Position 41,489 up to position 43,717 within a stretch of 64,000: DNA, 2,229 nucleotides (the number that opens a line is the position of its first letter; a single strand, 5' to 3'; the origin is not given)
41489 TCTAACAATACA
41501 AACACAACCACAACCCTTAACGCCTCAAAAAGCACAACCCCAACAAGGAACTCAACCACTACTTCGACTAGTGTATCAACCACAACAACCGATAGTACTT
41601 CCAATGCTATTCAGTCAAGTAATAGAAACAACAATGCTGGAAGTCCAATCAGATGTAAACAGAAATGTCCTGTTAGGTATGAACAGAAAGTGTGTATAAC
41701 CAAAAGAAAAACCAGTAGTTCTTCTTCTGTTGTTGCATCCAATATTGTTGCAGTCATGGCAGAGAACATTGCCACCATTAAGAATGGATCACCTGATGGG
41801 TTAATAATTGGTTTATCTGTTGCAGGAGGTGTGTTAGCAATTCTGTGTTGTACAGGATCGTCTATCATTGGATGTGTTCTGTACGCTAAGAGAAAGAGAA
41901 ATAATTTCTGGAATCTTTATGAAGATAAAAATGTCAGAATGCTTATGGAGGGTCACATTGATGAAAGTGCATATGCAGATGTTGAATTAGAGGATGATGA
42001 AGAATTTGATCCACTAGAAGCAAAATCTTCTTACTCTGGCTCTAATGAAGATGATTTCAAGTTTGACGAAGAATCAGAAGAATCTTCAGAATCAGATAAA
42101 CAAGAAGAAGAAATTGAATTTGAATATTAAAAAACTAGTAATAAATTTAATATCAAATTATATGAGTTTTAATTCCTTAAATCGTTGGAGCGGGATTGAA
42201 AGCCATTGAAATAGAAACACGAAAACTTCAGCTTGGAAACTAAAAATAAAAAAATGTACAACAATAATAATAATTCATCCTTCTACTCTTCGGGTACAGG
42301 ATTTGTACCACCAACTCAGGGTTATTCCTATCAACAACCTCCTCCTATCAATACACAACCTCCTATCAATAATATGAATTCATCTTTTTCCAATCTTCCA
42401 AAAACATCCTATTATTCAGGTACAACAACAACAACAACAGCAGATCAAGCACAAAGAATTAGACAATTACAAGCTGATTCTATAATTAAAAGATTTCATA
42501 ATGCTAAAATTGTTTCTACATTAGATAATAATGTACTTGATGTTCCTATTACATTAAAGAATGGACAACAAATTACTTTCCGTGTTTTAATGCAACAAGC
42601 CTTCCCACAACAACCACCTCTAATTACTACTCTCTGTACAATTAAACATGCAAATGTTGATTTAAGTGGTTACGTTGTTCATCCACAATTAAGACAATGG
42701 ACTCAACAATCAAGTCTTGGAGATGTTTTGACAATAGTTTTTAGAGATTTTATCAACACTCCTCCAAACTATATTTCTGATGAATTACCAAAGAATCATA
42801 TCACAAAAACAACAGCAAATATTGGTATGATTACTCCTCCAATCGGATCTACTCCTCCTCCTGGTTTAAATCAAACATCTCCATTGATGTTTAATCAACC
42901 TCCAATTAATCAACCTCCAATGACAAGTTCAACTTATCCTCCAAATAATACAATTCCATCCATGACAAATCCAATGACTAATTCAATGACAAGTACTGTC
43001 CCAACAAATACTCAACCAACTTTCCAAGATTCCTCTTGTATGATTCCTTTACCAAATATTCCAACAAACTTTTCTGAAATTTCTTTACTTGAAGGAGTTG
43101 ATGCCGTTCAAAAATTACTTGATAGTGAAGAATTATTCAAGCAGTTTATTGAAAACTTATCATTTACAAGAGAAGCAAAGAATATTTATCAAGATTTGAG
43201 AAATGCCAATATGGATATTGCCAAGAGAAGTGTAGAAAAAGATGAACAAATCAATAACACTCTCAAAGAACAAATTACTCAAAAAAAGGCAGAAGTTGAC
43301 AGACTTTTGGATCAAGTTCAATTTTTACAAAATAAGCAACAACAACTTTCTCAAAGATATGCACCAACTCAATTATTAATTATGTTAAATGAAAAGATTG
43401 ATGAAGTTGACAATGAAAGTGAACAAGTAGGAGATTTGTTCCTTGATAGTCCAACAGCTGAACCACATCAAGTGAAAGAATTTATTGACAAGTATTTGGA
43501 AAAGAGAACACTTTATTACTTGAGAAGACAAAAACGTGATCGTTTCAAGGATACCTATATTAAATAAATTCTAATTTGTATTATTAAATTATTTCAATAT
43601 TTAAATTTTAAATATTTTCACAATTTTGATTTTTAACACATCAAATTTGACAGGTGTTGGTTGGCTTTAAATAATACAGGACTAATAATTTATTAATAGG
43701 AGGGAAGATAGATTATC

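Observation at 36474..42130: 5.6-kb mucin-like gene assembled from ~0.55-0.9 kb higher-order repeats, with several frame breaks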

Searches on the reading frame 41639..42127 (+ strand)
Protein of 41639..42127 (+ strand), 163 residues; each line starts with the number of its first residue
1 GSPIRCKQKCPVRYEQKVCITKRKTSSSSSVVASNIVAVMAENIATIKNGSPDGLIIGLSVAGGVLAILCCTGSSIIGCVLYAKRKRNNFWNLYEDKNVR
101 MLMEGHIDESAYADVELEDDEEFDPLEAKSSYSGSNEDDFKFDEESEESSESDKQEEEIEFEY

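Call 39: search_protein_representatives(protein=window:41639-42127:+)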
Query: 163 residues. Proteins with E-value up to 0.001 (for the whole library): 6; up to 1e-10: 3; up to 1e-30: 0. The best 6 are listed.
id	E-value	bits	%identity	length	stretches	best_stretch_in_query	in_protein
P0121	4.3e-24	101.3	46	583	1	3-141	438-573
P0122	2.4e-22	95.7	42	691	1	3-141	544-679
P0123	1.1e-18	83.8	47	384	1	3-126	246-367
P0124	1.7e-10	57.2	43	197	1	44-139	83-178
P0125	2.0e-09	53.7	46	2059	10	80-98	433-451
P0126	2.2e-05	40.6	29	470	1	42-153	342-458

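Call 42: list_cluster_members(proteins=[P0121, P0122, P0123, P0124, P0125, P0126, P0001])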
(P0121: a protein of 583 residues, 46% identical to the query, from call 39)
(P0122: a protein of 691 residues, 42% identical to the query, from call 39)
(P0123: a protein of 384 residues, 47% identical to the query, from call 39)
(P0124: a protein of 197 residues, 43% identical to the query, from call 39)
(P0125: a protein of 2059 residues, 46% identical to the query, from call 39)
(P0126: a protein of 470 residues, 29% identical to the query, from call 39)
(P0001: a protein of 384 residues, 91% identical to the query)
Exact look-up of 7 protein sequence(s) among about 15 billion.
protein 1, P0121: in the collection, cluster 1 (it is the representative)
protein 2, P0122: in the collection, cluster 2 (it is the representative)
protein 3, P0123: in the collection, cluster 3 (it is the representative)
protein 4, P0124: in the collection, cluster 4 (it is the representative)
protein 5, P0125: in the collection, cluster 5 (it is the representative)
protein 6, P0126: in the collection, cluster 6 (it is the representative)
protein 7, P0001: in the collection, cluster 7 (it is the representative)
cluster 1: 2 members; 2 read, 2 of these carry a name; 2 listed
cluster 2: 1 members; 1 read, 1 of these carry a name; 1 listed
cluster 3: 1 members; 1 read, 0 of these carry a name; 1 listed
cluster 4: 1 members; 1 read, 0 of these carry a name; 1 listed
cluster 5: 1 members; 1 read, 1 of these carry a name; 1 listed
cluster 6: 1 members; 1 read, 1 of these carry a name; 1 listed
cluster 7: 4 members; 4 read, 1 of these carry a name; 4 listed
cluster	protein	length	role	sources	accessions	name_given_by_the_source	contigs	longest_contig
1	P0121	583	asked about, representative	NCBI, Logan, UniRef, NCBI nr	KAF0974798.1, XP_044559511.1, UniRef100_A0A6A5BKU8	hypothetical protein FDP41_006272 [Naegleria fowleri] | Uncharacterized protein n=1 Tax=Naegleria fowleri TaxID=5763 RepID=A0A6A5BKU8_NAEFO | uncharacterized protein FDP41_006272 [Naegleria fowleri]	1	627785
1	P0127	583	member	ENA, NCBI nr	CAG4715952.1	unnamed protein product [Naegleria fowleri]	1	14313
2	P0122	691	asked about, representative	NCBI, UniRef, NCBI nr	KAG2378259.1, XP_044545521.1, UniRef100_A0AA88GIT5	hypothetical protein C9374_008402 [Naegleria lovaniensis] | Uncharacterized protein n=1 Tax=Naegleria lovaniensis TaxID=51637 RepID=A0AA88GIT5_NAELO | uncharacterized protein C9374_008402 [Naegleria lovaniensis]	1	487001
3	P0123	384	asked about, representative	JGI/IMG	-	-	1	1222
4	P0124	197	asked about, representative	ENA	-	-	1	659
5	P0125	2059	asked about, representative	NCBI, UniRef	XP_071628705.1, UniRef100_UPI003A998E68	uncharacterized protein [Temnothorax longispinosus] | uncharacterized protein isoform X8 n=1 Tax=Temnothorax longispinosus TaxID=300112 ...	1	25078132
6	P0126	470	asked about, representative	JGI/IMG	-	hypothetical protein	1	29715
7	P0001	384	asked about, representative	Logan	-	-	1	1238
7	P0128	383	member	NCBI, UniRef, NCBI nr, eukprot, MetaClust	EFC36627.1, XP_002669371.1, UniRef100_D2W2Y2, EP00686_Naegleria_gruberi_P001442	predicted protein [Naegleria gruberi] | Actin-related protein 2/3 complex subunit n=1 Tax=Naegleria gruberi TaxID=5762 ... | uncharacterized protein NAEGRDRAFT_82184 [Naegleria gruberi]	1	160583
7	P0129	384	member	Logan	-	-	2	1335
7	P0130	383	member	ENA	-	-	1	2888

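Call 46: search_protein_families(library=pfam, proteins=[P0121, P0122, P0123, P0126], max_evalue=0.1)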
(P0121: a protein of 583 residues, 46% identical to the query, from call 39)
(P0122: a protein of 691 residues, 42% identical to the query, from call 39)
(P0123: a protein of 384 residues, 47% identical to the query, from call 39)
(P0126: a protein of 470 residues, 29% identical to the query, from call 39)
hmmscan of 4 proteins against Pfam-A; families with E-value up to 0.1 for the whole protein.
P0121 (583 aa): 0 families

P0122 (691 aa): 0 families

P0123 (384 aa): 0 families

P0126 (470 aa): 0 families

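Call 59: predict_structure(alignment_id=A4)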
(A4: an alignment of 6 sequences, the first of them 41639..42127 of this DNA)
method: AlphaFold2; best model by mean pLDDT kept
length: 163 residues; sequences in the alignment: 6
mean_pLDDT: 55.6   pTM: 0.25
mean pLDDT of the five models: 55.6, 55.1, 54.8, 52.7, 51.2
residues with pLDDT >= 90: 2; 70-90: 26; 50-70: 66; < 50: 69
segments of 3 or more residues with pLDDT < 50: 1-3, 9-11, 14-16, 25-28, 108-121, 123-125, 127-129, 131-143, 145-153, 155-159
pLDDT, mean of each block of 10 residues (from residue 1): 47 50 49 56 55 67 86 86 65 56 51 42 46 43 46 47 49
secondary structure, 60 per line:
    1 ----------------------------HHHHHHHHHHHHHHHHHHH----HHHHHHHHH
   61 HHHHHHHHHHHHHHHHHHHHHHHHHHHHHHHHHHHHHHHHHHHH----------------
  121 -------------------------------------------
elements in order: H29-47 H52-104

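Call 66: find_related_loci(query=A5, collection=metagenome_contigs, flank=10000)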
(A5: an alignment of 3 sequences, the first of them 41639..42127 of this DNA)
Query A5 (163 aa) in metagenome_contigs; peptide patterns used: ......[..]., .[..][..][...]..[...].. (x = any residue, [..] = any of these).
264 stretches matched a pattern, but none encodes a relative of the query by tblastn (E <= 1e-3).

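Call 72: search_solved_structures(query=A5, max_evalue=1)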
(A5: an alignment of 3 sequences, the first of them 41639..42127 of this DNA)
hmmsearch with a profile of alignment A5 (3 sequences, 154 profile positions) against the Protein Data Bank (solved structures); distinct sequences matched with E-value up to 1: 2.
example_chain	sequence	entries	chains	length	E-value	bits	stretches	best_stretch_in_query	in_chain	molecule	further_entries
8orx_A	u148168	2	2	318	0.0011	21.9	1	16-121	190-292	Lymphatic vessel endothelial hyaluronic acid receptor 1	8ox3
9m0r_R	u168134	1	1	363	0.46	13.5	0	61-90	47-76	Neuropeptide FF receptor 1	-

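Call 73: search_solved_structures(query=A5, max_evalue=0.01, show_alignments=1)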
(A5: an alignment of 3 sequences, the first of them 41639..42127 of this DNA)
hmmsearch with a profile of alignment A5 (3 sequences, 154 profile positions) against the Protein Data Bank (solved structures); distinct sequences matched with E-value up to 0.01: 1.
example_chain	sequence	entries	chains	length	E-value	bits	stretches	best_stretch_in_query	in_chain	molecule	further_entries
8orx_A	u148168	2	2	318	0.0011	21.9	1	16-121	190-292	Lymphatic vessel endothelial hyaluronic acid receptor 1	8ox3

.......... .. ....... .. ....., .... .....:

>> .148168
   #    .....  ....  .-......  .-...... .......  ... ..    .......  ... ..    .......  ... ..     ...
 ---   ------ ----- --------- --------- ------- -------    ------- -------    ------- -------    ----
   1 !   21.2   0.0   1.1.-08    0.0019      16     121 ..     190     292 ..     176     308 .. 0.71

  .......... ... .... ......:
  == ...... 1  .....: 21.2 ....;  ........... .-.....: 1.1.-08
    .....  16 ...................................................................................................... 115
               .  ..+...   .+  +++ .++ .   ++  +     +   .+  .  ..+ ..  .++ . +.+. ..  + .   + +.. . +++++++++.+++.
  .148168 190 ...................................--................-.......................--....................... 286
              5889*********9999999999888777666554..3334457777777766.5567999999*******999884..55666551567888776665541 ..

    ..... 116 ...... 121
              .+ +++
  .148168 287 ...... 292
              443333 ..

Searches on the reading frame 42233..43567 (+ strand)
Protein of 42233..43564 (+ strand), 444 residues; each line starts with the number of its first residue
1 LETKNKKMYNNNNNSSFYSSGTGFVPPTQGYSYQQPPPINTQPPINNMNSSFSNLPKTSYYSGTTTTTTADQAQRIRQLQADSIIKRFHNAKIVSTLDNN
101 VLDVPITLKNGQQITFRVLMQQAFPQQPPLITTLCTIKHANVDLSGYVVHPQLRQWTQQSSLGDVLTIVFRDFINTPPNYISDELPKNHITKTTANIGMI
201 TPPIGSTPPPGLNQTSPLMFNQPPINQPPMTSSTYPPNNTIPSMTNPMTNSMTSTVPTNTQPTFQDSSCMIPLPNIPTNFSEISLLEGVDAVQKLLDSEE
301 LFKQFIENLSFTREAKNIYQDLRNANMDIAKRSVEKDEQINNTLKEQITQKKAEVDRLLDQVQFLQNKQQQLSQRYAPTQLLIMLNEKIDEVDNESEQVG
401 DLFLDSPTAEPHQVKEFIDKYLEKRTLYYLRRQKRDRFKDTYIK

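Call 14: search_protein_families(library=pfam, proteins=[window:42233-43564:+], max_evalue=0.01)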
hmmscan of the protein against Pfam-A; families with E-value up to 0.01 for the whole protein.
window:42233-43564:+ (444 aa): 3 families
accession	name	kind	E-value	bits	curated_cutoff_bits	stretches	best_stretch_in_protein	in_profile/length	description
PF07200.18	Mod_r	-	1.7e-28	99.8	30.1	1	291-434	7-145/146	Modifier of rudimentary (Mod(r)) protein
PF00179.31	UQ_con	-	4.8e-07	29.9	27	1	82-177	15-111/140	Ubiquitin-conjugating enzyme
PF05743.18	UEV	-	0.00014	22.2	27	1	104-178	39-120/121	UEV domain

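Call 69: find_encoding_contigs(protein=window:42254-43567:+, flank=10000, max_places=3)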
Protein window:42254-43567:+ (437 aa): no gene with exactly this product is on record in the collection.
